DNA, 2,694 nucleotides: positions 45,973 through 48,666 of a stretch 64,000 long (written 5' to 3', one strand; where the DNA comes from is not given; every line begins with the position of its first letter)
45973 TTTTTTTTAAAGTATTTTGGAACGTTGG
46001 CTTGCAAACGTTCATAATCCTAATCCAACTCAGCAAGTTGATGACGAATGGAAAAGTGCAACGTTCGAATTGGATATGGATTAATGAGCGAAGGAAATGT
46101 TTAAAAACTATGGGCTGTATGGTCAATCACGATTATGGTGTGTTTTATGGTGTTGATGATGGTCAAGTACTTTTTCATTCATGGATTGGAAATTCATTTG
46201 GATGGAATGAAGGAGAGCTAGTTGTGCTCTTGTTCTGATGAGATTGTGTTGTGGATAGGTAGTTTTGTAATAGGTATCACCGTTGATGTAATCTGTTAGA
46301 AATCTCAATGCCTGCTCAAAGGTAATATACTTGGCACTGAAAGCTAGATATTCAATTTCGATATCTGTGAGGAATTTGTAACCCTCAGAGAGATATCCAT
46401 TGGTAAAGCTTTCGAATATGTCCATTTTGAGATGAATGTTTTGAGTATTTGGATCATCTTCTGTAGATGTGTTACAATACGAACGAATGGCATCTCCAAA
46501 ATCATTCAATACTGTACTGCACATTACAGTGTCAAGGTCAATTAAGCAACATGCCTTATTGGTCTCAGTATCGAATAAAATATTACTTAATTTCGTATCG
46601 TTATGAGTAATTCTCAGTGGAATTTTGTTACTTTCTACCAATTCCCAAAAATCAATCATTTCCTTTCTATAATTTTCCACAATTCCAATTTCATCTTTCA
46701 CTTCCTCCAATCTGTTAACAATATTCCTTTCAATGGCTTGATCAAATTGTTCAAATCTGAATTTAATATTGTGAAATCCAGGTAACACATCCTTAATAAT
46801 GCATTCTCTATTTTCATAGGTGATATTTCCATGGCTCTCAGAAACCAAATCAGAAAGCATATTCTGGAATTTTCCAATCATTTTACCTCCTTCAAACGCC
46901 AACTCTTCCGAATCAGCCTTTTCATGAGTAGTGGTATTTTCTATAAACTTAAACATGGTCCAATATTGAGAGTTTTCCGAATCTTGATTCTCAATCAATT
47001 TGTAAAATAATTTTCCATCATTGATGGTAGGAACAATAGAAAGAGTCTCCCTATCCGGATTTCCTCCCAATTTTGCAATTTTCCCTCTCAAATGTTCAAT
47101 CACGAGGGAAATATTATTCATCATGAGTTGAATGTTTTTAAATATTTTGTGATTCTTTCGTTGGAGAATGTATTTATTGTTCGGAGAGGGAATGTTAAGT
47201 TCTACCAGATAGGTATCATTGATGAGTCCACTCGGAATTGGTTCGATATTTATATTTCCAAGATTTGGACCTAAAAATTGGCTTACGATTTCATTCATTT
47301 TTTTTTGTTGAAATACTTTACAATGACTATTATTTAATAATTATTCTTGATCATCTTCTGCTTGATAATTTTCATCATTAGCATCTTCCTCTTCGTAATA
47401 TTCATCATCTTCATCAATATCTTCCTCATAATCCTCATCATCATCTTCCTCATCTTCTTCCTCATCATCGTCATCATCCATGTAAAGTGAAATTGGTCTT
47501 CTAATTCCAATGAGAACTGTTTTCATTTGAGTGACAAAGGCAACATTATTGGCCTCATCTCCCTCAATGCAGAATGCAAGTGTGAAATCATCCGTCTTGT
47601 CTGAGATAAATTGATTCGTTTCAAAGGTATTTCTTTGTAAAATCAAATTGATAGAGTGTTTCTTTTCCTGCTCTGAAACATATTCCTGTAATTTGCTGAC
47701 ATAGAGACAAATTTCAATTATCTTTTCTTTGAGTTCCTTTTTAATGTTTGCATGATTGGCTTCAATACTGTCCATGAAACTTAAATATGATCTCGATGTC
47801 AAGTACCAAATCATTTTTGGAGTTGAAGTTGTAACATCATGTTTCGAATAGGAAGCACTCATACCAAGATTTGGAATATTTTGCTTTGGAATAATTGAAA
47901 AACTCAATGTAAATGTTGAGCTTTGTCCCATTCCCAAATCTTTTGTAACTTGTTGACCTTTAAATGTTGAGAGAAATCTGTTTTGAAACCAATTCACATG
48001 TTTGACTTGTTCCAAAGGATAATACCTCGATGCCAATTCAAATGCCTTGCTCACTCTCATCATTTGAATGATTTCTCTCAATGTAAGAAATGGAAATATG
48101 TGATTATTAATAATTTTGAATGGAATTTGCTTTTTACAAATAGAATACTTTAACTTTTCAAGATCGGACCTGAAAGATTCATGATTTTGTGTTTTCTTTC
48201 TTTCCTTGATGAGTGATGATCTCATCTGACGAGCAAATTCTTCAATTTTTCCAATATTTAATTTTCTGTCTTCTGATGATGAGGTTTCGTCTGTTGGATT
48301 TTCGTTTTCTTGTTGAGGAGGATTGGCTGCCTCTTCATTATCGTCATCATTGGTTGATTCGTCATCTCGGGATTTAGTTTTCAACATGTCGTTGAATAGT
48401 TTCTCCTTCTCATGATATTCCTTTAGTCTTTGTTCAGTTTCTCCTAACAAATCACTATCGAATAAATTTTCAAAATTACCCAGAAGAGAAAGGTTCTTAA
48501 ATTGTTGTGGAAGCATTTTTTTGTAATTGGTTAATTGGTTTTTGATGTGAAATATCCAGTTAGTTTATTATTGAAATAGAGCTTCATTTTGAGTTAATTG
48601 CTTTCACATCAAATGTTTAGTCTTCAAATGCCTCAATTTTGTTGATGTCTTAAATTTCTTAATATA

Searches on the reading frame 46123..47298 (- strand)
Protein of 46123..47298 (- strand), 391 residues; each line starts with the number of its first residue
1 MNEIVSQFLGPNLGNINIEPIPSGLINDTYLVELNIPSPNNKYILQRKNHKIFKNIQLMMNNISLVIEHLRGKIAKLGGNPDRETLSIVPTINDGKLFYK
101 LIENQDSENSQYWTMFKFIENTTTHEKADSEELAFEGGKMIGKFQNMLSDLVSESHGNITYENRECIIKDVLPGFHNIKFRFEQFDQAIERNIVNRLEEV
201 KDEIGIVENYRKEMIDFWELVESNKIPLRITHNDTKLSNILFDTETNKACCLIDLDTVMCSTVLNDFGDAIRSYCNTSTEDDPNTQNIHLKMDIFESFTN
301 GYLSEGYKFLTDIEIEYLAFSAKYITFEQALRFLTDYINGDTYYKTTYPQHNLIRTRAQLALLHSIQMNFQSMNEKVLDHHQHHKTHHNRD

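Call 9: search_protein_families(library=pfam, proteins=[window:46123-47298:-], max_evalue=0.001)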
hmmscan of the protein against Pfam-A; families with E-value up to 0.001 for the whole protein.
window:46123-47298:- (391 aa): 2 families
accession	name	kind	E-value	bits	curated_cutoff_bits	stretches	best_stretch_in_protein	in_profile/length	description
PF01636.29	APH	-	2.8e-12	47.3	23.2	1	18-279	2-218/239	Phosphotransferase enzyme family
PF01633.27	Choline_kinase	-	0.0007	19.4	29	0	185-268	120-201/300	Choline/ethanolamine kinase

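Call 17: find_encoding_contigs(protein=window:46123-47298:-, flank=3000, max_places=3)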
Protein window:46123-47298:- (391 aa): no gene with exactly this product is on record in the collection.

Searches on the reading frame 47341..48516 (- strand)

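Call 3: search_protein_families(library=pfam, proteins=[window:47341-48516:-], max_evalue=10)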
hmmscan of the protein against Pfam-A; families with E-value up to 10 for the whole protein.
window:47341-48516:- (391 aa): 3 families
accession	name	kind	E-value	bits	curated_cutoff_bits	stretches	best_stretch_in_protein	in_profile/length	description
PF23967.1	DUF7295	-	0.029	15.1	27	1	240-308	33-101/121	Family of unknown function (DUF7295)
PF07309.16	FlaF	-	0.17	12.3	23.6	1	246-291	57-102/113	Flagellar protein FlaF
PF06524.17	NOA36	-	8.4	6.1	32.6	1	346-379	266-299/306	NOA36 protein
